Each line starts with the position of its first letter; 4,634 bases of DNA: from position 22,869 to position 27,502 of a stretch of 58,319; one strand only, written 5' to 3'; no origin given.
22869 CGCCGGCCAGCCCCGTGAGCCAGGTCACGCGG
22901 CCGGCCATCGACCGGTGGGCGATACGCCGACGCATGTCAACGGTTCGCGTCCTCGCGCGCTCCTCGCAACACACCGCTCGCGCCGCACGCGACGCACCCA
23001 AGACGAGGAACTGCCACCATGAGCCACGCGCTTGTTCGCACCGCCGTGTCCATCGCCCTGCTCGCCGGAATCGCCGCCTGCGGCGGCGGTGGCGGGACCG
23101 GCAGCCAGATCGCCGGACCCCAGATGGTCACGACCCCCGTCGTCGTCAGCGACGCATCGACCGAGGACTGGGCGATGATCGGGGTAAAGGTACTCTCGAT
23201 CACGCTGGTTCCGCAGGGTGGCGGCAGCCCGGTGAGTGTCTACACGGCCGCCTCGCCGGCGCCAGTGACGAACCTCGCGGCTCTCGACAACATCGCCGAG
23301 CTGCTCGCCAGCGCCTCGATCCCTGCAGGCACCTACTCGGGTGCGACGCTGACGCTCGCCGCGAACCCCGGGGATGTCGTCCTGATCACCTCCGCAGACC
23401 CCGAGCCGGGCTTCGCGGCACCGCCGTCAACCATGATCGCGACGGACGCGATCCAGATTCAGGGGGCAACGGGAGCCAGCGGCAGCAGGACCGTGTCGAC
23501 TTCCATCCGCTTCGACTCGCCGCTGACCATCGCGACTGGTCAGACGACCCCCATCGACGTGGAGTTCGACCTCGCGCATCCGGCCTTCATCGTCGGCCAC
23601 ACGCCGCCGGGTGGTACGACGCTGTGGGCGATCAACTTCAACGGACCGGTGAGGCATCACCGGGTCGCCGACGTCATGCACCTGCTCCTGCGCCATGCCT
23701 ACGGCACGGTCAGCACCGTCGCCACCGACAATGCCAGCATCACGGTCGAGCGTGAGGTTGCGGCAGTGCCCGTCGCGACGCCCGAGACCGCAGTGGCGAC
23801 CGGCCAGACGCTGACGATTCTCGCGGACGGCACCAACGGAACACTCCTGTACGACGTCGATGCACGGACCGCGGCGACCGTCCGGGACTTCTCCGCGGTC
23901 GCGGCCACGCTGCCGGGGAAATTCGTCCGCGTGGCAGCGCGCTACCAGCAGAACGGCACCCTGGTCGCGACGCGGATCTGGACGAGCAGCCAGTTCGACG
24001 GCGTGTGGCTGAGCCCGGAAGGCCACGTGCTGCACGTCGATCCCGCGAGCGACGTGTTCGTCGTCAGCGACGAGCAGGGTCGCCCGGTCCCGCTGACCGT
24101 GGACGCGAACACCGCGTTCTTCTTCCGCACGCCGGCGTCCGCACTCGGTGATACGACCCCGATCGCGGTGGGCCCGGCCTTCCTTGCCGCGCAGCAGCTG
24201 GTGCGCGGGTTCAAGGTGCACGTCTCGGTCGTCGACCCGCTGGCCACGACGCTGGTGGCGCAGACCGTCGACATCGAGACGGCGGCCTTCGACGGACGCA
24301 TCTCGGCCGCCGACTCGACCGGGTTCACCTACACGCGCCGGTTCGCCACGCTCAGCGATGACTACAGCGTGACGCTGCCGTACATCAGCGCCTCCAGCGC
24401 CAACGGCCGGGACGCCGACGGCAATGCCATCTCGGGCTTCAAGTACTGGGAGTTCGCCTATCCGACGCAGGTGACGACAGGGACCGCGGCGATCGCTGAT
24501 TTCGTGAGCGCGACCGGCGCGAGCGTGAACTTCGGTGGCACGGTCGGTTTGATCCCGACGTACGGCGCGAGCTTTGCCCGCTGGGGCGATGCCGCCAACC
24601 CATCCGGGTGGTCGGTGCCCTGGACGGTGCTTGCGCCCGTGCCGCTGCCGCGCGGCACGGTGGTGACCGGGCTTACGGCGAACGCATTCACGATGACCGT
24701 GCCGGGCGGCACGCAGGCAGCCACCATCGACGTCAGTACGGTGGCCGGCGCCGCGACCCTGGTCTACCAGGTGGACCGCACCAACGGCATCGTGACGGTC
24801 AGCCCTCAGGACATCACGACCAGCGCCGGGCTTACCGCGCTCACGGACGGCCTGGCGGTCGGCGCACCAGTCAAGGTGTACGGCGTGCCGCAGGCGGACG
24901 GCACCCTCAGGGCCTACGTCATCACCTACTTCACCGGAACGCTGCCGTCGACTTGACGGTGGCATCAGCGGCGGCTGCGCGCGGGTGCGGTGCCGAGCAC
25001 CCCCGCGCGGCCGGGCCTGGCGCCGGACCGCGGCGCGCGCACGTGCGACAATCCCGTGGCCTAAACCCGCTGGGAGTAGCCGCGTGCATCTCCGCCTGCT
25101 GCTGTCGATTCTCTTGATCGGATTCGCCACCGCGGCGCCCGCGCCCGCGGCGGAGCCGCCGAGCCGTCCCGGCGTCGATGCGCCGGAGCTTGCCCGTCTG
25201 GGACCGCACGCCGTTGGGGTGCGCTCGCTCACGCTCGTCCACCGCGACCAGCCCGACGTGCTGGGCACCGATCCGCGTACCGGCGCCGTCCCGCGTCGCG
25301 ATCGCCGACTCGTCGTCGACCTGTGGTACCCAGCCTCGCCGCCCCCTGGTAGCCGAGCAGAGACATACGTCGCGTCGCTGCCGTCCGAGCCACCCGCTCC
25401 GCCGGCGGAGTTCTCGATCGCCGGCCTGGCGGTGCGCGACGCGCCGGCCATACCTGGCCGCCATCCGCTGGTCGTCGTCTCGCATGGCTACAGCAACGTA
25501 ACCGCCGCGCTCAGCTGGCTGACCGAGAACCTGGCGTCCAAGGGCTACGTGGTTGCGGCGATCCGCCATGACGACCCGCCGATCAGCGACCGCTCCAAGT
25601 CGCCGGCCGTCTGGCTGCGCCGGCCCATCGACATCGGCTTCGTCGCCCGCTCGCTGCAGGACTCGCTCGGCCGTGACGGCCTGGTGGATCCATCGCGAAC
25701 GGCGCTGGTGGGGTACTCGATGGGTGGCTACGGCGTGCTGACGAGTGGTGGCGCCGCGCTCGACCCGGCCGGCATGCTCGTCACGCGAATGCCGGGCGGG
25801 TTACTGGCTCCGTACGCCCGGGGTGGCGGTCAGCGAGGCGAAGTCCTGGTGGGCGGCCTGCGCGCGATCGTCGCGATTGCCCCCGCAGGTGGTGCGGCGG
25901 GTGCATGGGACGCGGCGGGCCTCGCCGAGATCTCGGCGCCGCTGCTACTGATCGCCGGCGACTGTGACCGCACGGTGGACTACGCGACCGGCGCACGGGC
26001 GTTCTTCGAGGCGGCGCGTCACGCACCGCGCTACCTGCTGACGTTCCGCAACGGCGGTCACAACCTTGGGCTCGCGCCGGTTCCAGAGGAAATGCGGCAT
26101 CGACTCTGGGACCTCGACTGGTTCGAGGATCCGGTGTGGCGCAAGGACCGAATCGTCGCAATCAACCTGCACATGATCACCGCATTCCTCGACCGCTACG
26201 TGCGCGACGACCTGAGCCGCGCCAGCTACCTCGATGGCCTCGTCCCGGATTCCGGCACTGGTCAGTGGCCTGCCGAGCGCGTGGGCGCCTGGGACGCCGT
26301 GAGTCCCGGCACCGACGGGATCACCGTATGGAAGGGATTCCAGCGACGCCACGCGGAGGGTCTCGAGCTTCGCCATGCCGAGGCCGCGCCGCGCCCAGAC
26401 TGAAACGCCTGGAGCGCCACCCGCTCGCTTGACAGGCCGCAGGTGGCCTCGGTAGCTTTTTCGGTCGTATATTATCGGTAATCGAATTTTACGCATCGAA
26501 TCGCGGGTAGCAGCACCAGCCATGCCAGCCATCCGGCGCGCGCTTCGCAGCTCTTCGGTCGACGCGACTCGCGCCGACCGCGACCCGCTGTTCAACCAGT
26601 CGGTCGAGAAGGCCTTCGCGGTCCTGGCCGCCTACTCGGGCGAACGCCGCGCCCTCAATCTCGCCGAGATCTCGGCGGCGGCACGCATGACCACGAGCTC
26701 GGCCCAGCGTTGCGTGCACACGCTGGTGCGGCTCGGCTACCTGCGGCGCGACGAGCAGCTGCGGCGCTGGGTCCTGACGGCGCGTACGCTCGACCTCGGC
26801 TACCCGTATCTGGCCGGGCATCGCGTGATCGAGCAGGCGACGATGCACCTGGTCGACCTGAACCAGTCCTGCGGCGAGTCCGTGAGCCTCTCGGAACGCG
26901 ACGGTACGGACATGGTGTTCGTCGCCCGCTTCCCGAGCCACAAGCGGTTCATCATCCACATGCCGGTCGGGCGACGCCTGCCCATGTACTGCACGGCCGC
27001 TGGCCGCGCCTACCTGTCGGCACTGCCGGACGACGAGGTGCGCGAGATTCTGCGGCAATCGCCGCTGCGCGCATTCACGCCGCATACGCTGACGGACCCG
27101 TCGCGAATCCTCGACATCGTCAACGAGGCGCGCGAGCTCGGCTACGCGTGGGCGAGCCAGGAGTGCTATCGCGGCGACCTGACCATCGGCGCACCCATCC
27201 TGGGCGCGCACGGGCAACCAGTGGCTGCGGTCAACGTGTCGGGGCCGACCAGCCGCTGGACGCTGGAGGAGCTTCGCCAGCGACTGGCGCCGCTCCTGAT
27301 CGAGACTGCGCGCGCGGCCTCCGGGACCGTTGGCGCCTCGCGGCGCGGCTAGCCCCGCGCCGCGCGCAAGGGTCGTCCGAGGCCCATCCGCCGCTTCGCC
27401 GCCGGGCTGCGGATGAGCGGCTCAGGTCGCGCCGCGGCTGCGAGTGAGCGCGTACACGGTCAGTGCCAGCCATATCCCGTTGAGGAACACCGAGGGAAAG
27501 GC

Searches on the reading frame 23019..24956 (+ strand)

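Call 51: search_protein_families(library=pfam, proteins=[window:23019-24956:+], max_evalue=0.00001)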
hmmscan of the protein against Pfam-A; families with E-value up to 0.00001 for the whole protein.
window:23019-24956:+ (645 aa): 1 family
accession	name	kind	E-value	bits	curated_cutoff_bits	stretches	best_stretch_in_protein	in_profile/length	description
PF14321.11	DUF4382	-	1.8e-08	35.1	25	1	41-187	6-121/136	Domain of unknown function (DUF4382)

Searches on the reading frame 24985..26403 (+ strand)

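Call 51: search_protein_families(library=pfam, proteins=[window:24985-26403:+], max_evalue=0.00001)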
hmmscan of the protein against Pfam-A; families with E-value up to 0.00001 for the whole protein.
window:24985-26403:+ (472 aa): 3 families
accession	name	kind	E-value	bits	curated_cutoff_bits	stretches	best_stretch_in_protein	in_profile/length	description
PF12740.14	PETase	-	1.1e-11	45.1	28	1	162-254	56-142/263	PET hydrolase-like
PF12146.15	Hydrolase_4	-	1.8e-06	27.9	27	0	310-361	184-234/239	Serine aminopeptidase, S33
PF03403.19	PAF-AH_p_II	-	2.3e-06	26.8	20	1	158-197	98-137/372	Platelet-activating factor acetylhydrolase, isoform II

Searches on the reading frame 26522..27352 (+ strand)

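Call 51: search_protein_families(library=pfam, proteins=[window:26522-27352:+], max_evalue=0.00001)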
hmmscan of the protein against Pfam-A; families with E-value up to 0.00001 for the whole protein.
window:26522-27352:+ (276 aa): 2 families
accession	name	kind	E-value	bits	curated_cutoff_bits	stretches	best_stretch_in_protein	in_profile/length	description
PF01614.24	IclR_C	-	7.3e-42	143.3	24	1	96-267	3-173/174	Bacterial transcriptional regulator IclR C-terminal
PF09339.16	HTH_IclR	-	1.9e-13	50.4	22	1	27-78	1-52/52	IclR helix-turn-helix domain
